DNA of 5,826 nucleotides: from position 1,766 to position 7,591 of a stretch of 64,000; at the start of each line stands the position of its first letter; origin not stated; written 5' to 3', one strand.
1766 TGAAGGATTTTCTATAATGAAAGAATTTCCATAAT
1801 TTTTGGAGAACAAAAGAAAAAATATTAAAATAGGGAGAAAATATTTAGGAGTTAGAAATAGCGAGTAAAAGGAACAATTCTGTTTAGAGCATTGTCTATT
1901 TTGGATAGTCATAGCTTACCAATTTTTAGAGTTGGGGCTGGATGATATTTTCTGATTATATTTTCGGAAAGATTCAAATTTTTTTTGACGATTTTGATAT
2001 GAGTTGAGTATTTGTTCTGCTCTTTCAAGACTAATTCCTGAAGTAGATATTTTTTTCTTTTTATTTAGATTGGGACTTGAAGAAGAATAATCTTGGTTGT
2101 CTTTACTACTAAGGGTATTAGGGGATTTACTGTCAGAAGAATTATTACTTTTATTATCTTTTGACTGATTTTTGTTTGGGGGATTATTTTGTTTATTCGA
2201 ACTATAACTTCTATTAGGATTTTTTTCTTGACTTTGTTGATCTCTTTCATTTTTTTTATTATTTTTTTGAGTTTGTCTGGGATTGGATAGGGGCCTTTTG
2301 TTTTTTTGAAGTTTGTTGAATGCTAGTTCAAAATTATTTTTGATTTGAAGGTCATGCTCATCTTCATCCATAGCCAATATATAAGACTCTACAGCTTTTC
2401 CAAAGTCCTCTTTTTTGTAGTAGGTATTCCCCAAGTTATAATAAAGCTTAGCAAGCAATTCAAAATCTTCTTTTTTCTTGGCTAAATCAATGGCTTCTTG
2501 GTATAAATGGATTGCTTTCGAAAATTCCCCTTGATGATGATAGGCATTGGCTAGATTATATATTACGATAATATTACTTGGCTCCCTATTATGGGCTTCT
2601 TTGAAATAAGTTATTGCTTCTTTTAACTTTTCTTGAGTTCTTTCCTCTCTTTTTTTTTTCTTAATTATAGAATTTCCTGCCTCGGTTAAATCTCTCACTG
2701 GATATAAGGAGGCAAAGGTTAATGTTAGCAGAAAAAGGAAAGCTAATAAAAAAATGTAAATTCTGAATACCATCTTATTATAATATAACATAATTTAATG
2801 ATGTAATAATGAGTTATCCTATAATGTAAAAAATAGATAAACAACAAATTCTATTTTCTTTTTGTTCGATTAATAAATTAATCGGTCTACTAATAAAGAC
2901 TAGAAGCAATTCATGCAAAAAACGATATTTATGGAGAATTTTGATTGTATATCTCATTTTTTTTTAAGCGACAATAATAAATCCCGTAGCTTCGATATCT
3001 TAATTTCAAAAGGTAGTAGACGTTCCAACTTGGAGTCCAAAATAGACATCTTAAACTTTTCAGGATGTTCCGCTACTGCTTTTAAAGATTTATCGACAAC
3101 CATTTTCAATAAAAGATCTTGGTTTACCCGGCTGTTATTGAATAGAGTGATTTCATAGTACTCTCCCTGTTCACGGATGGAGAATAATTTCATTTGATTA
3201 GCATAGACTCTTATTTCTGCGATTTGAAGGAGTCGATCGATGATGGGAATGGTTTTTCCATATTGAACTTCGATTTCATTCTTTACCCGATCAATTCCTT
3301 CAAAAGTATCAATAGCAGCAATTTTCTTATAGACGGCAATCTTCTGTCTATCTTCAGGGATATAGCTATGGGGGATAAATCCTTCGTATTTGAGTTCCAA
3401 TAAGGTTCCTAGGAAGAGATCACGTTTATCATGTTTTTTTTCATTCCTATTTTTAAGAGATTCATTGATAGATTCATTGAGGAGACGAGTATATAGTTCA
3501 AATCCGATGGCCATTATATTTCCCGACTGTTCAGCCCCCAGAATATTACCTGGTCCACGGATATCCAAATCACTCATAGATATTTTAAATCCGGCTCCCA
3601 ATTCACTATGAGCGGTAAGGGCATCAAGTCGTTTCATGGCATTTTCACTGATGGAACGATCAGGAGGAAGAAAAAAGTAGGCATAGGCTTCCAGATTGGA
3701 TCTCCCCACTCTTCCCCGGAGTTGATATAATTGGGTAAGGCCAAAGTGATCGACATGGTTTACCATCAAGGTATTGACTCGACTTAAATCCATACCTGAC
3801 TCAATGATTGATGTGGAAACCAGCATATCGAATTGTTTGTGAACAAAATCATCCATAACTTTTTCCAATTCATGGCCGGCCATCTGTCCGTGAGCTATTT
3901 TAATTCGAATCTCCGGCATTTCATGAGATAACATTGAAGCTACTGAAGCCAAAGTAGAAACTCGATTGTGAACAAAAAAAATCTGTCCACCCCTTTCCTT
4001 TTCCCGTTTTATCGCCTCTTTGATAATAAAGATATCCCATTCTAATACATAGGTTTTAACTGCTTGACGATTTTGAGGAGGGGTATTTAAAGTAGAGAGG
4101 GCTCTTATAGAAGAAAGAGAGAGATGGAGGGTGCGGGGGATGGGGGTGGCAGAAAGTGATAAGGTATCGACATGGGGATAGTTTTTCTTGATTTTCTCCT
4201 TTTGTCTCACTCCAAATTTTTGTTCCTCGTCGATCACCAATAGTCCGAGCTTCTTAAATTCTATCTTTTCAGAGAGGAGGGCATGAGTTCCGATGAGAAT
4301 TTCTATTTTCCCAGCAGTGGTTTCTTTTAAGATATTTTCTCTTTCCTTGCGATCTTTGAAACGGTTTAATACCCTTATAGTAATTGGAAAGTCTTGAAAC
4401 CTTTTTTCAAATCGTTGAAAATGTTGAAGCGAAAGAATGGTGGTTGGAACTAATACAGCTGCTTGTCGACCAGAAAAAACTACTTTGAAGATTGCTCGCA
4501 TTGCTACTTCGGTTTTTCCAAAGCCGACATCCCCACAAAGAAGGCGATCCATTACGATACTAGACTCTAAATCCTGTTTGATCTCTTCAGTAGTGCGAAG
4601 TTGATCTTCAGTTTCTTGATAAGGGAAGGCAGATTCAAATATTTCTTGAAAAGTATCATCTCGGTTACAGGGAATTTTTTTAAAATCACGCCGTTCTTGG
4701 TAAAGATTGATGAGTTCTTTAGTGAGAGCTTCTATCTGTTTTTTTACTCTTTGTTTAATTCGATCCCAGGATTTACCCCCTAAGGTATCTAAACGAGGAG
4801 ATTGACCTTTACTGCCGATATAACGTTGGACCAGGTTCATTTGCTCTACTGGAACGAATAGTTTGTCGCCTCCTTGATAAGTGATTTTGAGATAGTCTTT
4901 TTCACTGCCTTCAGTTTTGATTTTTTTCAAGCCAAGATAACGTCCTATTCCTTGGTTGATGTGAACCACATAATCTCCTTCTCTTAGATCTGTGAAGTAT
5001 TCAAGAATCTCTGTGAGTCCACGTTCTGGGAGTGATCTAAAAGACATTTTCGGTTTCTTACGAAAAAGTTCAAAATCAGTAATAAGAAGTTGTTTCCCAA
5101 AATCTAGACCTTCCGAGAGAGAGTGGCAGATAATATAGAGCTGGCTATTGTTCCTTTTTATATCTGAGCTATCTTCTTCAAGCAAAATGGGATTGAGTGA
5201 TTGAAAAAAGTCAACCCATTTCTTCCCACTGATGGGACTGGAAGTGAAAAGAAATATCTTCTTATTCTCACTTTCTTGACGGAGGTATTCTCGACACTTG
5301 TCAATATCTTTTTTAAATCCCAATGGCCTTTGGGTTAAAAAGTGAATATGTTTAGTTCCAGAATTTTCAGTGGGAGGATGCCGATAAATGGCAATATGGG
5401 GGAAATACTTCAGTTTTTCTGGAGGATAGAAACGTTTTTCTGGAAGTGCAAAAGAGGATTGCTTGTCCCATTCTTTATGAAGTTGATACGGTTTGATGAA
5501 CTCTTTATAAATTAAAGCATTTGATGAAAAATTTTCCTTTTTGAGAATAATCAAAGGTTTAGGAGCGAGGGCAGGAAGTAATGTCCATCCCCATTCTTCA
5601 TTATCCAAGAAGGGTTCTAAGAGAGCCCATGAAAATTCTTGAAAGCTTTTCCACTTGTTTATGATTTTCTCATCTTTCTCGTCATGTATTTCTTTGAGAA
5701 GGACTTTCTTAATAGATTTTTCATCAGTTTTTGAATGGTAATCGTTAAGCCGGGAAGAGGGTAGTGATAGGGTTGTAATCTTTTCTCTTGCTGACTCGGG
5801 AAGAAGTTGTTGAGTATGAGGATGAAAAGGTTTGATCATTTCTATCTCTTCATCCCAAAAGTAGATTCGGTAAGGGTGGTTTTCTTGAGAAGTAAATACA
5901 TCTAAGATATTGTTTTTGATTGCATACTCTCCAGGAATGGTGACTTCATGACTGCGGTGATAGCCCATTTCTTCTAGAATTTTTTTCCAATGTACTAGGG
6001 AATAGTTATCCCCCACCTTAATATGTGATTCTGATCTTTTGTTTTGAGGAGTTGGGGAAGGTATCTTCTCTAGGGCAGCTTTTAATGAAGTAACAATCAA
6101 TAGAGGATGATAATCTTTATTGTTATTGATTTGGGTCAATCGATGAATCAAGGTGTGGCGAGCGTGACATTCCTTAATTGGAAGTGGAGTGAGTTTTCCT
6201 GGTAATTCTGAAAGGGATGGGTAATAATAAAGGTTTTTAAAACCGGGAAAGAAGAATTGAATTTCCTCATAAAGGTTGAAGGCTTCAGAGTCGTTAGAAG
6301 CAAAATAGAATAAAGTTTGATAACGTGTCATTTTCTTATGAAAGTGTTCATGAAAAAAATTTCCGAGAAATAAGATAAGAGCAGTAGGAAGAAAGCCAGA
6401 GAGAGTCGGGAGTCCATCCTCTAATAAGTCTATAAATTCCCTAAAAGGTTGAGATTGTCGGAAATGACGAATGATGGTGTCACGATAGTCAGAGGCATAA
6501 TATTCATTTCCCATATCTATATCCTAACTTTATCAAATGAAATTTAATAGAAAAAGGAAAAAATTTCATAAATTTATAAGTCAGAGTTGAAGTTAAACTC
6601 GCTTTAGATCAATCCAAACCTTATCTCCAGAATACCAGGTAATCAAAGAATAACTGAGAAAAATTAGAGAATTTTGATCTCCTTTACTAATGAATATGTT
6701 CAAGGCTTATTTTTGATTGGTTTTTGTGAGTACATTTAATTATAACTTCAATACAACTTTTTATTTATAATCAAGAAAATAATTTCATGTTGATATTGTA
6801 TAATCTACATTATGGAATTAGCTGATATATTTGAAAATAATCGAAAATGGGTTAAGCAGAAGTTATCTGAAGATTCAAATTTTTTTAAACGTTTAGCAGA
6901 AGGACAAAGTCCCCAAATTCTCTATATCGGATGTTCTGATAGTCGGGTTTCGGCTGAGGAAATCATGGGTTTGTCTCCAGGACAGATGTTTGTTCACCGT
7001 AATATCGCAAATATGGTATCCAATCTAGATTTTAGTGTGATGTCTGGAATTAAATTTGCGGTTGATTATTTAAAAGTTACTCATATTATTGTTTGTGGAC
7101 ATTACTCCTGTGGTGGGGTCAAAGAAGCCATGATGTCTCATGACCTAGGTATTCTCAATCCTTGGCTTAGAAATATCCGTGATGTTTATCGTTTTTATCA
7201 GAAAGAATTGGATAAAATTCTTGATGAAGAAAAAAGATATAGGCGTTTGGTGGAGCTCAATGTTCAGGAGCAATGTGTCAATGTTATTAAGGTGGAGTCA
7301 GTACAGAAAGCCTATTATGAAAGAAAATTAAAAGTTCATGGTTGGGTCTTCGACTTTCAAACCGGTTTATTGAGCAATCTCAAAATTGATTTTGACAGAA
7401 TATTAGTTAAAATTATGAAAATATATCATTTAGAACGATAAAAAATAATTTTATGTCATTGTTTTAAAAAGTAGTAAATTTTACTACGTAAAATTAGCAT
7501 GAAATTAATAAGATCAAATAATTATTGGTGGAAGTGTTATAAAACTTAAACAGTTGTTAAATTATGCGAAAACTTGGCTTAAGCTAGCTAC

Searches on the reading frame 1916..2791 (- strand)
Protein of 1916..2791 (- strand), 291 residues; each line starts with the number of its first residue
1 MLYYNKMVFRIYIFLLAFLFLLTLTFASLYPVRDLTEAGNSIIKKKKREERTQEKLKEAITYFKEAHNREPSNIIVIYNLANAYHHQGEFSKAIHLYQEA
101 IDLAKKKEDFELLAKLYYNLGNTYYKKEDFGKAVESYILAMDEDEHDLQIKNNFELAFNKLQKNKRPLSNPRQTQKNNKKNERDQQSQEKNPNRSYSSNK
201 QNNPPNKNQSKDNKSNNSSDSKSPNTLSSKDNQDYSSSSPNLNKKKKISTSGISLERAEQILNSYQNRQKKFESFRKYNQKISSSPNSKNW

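Call 52: search_protein_families(library=pfam, proteins=[window:1916-2791:-], max_evalue=0.001)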
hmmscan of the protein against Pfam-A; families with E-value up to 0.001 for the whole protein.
window:1916-2791:- (291 aa): 15 families
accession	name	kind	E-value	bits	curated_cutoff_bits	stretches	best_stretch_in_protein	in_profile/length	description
PF00515.34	TPR_1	-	8.9e-18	63.7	27.8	2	78-104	5-31/34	Tetratricopeptide repeat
PF07719.23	TPR_2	-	1.3e-15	56.6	27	2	77-105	4-32/34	Tetratricopeptide repeat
PF13176.12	TPR_7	-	3.3e-12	45.9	27.9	1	77-109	2-34/36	Tetratricopeptide repeat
PF13424.12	TPR_12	-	4.2e-12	46.5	30.1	1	76-137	4-68/77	Tetratricopeptide repeat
PF13181.12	TPR_8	-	1.7e-11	43.8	25.7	2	114-145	1-32/34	Tetratricopeptide repeat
PF14559.12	TPR_19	-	1.2e-09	38.8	25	1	53-115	4-67/68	Tetratricopeptide repeat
PF13414.12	TPR_11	-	1.7e-09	37.7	26.8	2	81-127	1-41/42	TPR repeat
PF13374.12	TPR_10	-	1.7e-08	34.6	27.5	1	79-106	7-34/42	Tetratricopeptide repeat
PF13431.12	TPR_17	-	7.6e-07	29.4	24.4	0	63-94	2-33/34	Tetratricopeptide repeat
PF18768.7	RNPP_C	-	1.5e-06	28.3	26.5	1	51-136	56-143/213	RNPP family C-terminal domain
PF13428.12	TPR_14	-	2.1e-06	28.3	23.5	0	78-107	5-35/44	Tetratricopeptide repeat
PF17874.7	TPR_MalT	-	2.2e-06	27.7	45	1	53-135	60-143/336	MalT-like TPR region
PF13432.12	TPR_16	-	4e-06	27.6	32.7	1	50-104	7-61/65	Tetratricopeptide repeat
PF12895.13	ANAPC3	-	5.1e-05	23.9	27.2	1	53-122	2-71/82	Anaphase-promoting complex, cyclosome, subunit 3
PF14938.12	SNAP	-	0.00043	20.3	25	1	36-137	79-178/282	Soluble NSF attachment protein, SNAP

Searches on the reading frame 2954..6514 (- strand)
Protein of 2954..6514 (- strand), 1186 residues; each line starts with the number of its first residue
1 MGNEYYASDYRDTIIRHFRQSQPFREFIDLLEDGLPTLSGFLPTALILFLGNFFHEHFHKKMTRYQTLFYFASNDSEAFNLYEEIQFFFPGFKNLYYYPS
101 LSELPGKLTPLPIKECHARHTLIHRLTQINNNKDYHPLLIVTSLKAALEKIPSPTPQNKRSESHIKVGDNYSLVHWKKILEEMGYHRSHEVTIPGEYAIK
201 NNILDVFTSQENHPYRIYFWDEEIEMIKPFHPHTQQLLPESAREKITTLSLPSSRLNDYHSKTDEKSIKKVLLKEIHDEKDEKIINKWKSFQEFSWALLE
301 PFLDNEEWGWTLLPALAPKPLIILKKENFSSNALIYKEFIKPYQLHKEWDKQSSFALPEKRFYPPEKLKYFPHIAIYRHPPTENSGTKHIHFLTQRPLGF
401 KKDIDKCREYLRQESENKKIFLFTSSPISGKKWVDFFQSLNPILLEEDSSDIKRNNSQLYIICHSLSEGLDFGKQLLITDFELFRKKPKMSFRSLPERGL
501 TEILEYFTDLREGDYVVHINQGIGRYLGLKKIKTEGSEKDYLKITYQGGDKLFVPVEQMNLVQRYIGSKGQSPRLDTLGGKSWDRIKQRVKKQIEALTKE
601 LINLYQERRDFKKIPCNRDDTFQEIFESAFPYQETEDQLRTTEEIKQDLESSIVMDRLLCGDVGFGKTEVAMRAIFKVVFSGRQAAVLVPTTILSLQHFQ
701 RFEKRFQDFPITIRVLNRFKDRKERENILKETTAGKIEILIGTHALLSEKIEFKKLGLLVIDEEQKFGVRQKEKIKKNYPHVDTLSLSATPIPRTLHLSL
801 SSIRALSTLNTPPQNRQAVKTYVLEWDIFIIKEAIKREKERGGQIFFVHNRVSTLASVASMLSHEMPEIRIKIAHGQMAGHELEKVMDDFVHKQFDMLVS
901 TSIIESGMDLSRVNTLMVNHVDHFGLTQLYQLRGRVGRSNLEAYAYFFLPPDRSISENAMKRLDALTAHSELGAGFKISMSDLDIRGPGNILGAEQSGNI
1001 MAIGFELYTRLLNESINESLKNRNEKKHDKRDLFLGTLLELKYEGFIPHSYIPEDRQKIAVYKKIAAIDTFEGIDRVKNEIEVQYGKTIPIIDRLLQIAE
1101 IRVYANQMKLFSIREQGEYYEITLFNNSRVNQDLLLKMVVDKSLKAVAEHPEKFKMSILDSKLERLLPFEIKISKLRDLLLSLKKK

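Call 23: search_protein_families(library=ncbifam, proteins=[window:2954-6514:-], max_evalue=0.00001)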
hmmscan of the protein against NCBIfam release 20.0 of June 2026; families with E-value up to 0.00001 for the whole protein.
window:2954-6514:- (1186 aa): 24 families
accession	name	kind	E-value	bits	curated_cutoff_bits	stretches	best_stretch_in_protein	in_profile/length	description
TIGR00580.2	mfd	equivalog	6.4e-287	954.7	800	1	180-1113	1-906/907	transcription-repair coupling factor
NF007966.0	PRK10689.1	equivalog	4.1e-195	650.7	1329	2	505-1156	472-1121/1148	transcription-repair coupling factor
NF008168.0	PRK10917.2-2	equivalog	5.7e-111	372.2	718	1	610-999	342-737/795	ATP-dependent DNA helicase RecG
NF008165.0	PRK10917.1-3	equivalog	8.3e-107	358.4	711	1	607-999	238-634/692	ATP-dependent DNA helicase RecG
TIGR00643.1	recG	equivalog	6.4e-105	352.2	659.4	1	605-1000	207-608/629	ATP-dependent DNA helicase RecG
NF008170.0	PRK10917.2-4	equivalog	2e-92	310.5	975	1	609-998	376-769/826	ATP-dependent DNA helicase RecG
NF008164.0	PRK10917.1-2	equivalog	1.3e-85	288.2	785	1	606-999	249-645/704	ATP-dependent DNA helicase RecG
NF008166.0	PRK10917.1-4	equivalog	9.6e-84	281.8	864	1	583-1001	224-657/705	ATP-dependent DNA helicase RecG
NF008163.0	PRK10917.1-1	equivalog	1.1e-82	278.4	796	1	601-1000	236-643/692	ATP-dependent DNA helicase RecG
NF008167.0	PRK10917.2-1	equivalog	4.9e-71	239.9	995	1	616-1003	267-690/744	ATP-dependent DNA helicase RecG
NF008169.0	PRK10917.2-3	equivalog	4.1e-56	190.8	555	1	590-1025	189-604/610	ATP-dependent DNA helicase RecG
TIGR00595.1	priA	equivalog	3.5e-21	75.4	230.35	1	658-776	1-114/509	replication restart helicase PriA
NF004066.1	PRK05580.1-3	equivalog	7e-21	74.2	813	1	523-774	143-386/788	primosomal protein N'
NF004067.0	PRK05580.1-4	equivalog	6.1e-19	67.9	763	1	607-776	179-339/737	primosomal protein N'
NF004070.0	PRK05580.2-2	equivalog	8.8e-18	63.8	921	1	617-776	180-334/729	primosomal protein N'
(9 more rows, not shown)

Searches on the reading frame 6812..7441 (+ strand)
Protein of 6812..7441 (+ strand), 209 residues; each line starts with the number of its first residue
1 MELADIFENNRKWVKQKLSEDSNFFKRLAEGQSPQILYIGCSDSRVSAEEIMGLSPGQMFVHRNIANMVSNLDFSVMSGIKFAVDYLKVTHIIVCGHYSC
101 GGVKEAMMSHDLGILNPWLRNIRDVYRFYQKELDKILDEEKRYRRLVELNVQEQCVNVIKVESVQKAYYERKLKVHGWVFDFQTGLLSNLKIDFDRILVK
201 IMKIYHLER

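Call 52: search_protein_families(library=pfam, proteins=[window:6812-7441:+], max_evalue=0.001)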
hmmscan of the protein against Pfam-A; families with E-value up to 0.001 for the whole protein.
window:6812-7441:+ (209 aa): 1 family
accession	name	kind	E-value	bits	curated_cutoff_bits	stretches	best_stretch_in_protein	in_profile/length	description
PF00484.24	Pro_CA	-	1.9e-50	171.6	25.7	1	37-186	2-155/156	Carbonic anhydrase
